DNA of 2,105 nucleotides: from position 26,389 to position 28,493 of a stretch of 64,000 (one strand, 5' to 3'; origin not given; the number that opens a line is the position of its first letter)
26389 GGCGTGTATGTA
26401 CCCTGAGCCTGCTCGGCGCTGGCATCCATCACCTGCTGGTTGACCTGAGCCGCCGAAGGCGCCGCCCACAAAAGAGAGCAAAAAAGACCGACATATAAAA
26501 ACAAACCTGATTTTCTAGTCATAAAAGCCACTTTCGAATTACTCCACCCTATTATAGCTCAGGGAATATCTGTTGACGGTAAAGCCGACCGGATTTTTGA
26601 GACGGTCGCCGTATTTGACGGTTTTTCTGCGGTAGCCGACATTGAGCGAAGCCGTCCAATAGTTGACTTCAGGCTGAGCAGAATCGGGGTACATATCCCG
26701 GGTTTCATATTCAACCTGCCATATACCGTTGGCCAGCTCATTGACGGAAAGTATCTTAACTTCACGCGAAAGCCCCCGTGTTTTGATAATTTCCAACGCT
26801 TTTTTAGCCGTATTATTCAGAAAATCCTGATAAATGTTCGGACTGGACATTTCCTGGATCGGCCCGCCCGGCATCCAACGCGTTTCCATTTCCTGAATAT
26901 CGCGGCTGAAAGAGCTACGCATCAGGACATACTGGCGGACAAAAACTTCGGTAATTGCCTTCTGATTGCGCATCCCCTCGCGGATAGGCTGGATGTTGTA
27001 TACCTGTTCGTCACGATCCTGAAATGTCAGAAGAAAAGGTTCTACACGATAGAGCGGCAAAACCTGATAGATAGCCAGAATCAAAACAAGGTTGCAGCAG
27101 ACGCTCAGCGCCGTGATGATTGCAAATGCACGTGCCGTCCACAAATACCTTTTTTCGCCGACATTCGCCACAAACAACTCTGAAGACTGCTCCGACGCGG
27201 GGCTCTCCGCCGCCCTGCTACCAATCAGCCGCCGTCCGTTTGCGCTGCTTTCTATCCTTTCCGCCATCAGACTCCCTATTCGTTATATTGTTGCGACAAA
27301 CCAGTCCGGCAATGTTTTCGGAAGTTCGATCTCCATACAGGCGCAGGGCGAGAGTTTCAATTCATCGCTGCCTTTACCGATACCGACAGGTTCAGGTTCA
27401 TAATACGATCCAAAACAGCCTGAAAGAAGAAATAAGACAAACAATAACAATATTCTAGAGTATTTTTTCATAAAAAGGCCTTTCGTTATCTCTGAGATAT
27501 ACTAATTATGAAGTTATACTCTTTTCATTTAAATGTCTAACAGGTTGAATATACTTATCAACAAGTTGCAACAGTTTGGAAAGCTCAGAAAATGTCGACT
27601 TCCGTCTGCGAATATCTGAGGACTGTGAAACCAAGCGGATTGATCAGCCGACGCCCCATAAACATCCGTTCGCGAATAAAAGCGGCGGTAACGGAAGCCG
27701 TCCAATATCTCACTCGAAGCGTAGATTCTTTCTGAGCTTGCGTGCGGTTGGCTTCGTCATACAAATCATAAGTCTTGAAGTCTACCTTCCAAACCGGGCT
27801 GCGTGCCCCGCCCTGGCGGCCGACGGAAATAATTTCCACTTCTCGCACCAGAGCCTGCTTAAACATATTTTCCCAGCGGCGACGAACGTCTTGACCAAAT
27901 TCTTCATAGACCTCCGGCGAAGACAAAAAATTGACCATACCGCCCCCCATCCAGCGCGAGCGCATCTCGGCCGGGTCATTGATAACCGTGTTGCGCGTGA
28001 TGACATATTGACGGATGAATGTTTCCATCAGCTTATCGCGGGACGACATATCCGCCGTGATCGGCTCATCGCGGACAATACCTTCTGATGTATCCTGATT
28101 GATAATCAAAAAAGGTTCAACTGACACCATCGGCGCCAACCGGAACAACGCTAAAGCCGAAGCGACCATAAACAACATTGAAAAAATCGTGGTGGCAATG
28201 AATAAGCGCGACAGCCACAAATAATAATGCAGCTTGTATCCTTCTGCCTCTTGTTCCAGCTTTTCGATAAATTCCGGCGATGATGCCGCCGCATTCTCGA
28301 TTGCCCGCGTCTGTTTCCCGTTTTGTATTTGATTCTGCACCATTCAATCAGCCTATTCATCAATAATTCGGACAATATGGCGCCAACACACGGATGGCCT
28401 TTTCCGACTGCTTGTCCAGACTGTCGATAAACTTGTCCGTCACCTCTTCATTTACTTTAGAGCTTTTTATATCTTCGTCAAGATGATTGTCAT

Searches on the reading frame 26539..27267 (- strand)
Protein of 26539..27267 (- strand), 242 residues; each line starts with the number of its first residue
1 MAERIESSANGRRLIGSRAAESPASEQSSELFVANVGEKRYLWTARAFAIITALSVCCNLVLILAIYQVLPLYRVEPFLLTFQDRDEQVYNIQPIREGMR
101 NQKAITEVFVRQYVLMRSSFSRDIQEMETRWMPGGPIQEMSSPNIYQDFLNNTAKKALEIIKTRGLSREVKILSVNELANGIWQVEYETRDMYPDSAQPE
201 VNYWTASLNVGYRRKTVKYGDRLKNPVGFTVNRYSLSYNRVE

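Call 5: search_protein_families(library=pfam, proteins=[window:26539-27267:-], max_evalue=0.01)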
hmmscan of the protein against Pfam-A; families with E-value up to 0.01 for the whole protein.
window:26539-27267:- (242 aa): 1 family
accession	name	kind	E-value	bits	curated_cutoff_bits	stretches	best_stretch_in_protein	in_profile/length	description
PF04335.19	VirB8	-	9.9e-24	84.8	23.2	1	45-236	17-210/213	VirB8 protein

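Call 72: search_protein_families(library=ncbifam, proteins=[window:26539-27267:-], max_evalue=0.00001)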
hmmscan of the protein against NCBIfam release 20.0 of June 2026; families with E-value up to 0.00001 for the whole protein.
window:26539-27267:- (242 aa): 1 family
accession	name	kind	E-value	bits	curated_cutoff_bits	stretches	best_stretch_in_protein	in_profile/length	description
NF010439.0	PRK13865.1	equivalog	9.3e-14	51.5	188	1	45-238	37-226/237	type IV secretion system protein VirB8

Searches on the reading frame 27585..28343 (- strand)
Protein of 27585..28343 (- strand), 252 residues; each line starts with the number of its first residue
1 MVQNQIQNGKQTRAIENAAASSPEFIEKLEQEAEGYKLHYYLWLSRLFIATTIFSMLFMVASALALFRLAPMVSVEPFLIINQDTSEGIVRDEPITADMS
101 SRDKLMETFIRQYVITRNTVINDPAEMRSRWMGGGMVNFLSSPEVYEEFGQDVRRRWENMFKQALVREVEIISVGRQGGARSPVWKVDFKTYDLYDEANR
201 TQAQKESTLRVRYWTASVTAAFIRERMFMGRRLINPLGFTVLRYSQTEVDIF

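Call 5: search_protein_families(library=pfam, proteins=[window:27585-28343:-], max_evalue=0.01)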
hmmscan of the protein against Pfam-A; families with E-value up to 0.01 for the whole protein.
window:27585-28343:- (252 aa): 1 family
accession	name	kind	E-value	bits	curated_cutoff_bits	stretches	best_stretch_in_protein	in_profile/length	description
PF04335.19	VirB8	-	2.6e-17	63.8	23.2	1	50-248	22-212/213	VirB8 protein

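Call 72: search_protein_families(library=ncbifam, proteins=[window:27585-28343:-], max_evalue=0.00001)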
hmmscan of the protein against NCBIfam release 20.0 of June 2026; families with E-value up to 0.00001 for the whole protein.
window:27585-28343:- (252 aa): 0 families
